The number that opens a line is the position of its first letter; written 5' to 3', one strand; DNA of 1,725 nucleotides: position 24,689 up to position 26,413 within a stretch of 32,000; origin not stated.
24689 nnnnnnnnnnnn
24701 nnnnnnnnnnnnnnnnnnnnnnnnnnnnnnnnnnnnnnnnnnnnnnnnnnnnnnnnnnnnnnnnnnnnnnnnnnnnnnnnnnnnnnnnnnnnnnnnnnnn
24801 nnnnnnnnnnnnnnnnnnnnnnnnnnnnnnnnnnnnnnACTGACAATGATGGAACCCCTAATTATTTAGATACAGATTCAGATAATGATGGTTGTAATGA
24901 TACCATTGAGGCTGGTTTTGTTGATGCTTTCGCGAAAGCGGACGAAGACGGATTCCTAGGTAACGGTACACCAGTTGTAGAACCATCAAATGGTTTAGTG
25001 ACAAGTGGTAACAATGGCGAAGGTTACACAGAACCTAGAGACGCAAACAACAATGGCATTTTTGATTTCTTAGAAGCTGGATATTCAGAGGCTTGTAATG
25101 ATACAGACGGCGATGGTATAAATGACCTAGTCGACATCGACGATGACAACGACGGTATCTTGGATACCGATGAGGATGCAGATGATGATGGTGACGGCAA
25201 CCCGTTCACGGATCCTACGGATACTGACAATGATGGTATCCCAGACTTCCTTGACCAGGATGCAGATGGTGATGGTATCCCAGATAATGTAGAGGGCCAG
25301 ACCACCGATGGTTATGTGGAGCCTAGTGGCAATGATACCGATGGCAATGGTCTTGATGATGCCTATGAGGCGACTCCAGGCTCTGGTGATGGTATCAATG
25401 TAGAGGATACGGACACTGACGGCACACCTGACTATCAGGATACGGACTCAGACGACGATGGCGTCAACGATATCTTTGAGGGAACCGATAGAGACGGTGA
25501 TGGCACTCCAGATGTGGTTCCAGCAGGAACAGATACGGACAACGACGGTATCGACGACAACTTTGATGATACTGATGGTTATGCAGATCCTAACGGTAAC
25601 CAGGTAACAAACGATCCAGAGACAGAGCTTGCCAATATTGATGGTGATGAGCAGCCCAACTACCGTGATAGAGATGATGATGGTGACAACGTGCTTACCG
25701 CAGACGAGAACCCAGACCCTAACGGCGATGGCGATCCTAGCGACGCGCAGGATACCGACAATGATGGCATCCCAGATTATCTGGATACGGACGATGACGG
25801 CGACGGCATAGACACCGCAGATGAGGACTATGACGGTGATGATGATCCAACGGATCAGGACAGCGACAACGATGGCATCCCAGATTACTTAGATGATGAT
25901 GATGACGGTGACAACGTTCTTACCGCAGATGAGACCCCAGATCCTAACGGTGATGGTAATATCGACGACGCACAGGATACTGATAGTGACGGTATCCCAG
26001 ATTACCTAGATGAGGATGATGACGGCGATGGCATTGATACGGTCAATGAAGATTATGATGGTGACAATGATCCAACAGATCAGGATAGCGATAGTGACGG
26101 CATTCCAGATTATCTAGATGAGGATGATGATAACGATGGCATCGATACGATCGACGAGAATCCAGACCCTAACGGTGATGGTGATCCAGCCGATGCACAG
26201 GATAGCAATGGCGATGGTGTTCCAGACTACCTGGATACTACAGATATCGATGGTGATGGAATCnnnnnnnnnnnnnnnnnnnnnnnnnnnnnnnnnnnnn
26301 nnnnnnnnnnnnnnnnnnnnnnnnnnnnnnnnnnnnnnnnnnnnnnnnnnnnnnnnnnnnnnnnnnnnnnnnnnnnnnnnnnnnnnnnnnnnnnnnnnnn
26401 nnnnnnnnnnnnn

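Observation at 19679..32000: Giant ORF (over 4107 codons, still open at the window edge) missing from the ORF track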

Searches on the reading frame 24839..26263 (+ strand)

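Call 9: search_protein_families(library=pfam, proteins=[window:24839-26263:+], max_evalue=1)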
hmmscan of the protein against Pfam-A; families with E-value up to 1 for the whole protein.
window:24839-26263:+ (475 aa): 1 family
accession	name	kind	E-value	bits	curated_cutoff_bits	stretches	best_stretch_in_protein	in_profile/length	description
PF02412.23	TSP_3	-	0.0086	16.2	25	2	127-151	1-25/36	Thrombospondin type 3 repeat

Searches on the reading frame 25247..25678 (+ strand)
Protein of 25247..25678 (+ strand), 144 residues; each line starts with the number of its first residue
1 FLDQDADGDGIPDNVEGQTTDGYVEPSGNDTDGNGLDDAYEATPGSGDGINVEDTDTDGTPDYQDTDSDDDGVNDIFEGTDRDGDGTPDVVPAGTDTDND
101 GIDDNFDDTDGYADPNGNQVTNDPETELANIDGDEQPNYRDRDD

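Call 87: search_solved_structures(query=A4, max_evalue=10, show_alignments=1)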
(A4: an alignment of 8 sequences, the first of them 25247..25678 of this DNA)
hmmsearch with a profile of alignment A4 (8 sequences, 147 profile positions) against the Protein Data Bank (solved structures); distinct sequences matched with E-value up to 10: 3.
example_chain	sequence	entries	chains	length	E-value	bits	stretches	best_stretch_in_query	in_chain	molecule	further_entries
9wbz_O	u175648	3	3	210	0.07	16.8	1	24-126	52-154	B-cell CLL/lymphoma 7 protein family member A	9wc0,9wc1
21vv_N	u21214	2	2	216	0.074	16.7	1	24-126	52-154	B-cell CLL/lymphoma 7 protein family member A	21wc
1ggz_A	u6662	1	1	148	0.61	13.8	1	16-140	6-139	CALMODULIN-RELATED PROTEIN NB-1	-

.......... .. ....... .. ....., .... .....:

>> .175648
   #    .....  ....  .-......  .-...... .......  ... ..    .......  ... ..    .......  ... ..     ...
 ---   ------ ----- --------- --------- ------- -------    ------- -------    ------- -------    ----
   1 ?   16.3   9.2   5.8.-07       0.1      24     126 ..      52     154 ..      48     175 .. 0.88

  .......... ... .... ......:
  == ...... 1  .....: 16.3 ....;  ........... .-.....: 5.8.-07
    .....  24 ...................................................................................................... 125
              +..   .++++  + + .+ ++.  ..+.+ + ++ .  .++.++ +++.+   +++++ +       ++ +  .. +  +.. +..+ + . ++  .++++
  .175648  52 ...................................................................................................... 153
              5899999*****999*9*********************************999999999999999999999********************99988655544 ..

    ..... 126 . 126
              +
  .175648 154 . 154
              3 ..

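Call 88: search_protein_families(library=pfam, alignment_id=A4, max_evalue=1)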
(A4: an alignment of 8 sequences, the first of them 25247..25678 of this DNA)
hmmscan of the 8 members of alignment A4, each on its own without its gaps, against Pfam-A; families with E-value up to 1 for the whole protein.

A. member 1, window:25247-25678:+ (144 aa): 0 families

B. families by the number of members that match (of 8 scanned): 2 families
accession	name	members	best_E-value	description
PF18884.5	TSP3_bac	3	0.01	Bacterial TSP3 repeat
PF03495.19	Binary_toxB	1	0.38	Clostridial binary toxin B/anthrax toxin PA Ca-binding domain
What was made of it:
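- Tried and rejected: The ~140-aa module has no Pfam family and no PDB sequence relative (calls 87, 88).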

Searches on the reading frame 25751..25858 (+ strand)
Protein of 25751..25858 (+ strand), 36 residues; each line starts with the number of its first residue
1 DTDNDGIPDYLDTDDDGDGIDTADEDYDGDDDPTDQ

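Call 68: search_solved_structures(query=A3, max_evalue=10, show_alignments=2)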
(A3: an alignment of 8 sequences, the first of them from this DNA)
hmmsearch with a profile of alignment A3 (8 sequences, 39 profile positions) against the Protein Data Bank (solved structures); distinct sequences matched with E-value up to 10: 10.
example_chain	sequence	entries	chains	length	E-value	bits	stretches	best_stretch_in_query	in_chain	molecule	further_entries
9n2d_D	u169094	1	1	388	6.8e-05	26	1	1-25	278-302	Bam M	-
1k2h_A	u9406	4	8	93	0.17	15.1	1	10-36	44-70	S-100 protein, alpha chain | Protein S100-A1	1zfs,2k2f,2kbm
2jpt_A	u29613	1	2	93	0.22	14.8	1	10-36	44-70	Protein S100-A1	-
2lls_A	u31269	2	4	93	0.22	14.8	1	10-36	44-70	Protein S100-A1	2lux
2llt_A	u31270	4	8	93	0.22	14.8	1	10-36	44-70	Protein S100-A1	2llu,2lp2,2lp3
2lhl_A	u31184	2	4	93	0.22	14.8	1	10-36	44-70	Protein S100-A1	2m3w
2l0p_A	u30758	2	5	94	0.23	14.8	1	10-36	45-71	S100 calcium binding protein A1 | Protein S100-A1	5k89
7nmi_B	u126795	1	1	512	0.24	14.6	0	8-35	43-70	S100P-ANXA2 chimera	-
8vk3_J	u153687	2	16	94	0.26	14.6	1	10-36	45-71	Protein S100A1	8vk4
1bod_A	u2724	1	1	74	0.52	13.6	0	21-35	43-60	CALBINDIN D9K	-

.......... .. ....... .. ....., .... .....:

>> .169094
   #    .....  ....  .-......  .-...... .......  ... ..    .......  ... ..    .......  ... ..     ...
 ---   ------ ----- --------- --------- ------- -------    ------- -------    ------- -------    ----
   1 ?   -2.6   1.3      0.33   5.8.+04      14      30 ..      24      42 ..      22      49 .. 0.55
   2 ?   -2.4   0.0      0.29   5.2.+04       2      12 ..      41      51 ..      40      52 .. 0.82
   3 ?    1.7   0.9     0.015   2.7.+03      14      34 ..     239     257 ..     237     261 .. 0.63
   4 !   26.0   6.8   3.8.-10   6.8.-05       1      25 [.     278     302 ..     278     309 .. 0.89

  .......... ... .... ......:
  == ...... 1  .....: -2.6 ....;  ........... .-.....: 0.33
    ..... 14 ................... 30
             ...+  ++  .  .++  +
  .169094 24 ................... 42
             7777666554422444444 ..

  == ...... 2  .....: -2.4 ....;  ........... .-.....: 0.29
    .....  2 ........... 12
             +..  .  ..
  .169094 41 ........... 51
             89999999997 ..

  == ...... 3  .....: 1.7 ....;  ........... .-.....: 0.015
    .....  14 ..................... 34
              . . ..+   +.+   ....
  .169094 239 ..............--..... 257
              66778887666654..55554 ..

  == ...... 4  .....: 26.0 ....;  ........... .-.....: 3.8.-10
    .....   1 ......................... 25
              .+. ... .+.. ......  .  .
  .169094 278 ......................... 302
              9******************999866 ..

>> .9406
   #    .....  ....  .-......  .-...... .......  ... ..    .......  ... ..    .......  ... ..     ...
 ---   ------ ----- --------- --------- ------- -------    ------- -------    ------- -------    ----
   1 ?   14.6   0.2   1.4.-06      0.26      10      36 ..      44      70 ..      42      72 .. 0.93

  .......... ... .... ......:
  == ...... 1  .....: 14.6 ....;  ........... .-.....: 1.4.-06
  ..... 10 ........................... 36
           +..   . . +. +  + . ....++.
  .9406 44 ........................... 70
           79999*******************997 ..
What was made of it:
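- On Thrombospondin type-3 repeat (Pfam TSP_3, PF02412): The unit profile finds no TSP or COMP at E<=10 (call 68).
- Closest known: BamM. Same: It is the best solved match to the repeat unit: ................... against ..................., E=6.8e-5 (call 68).
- The repeat-unit profile hits BamM 9n2d_D residues 278-302 at E=6.8e-5 (call 68).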
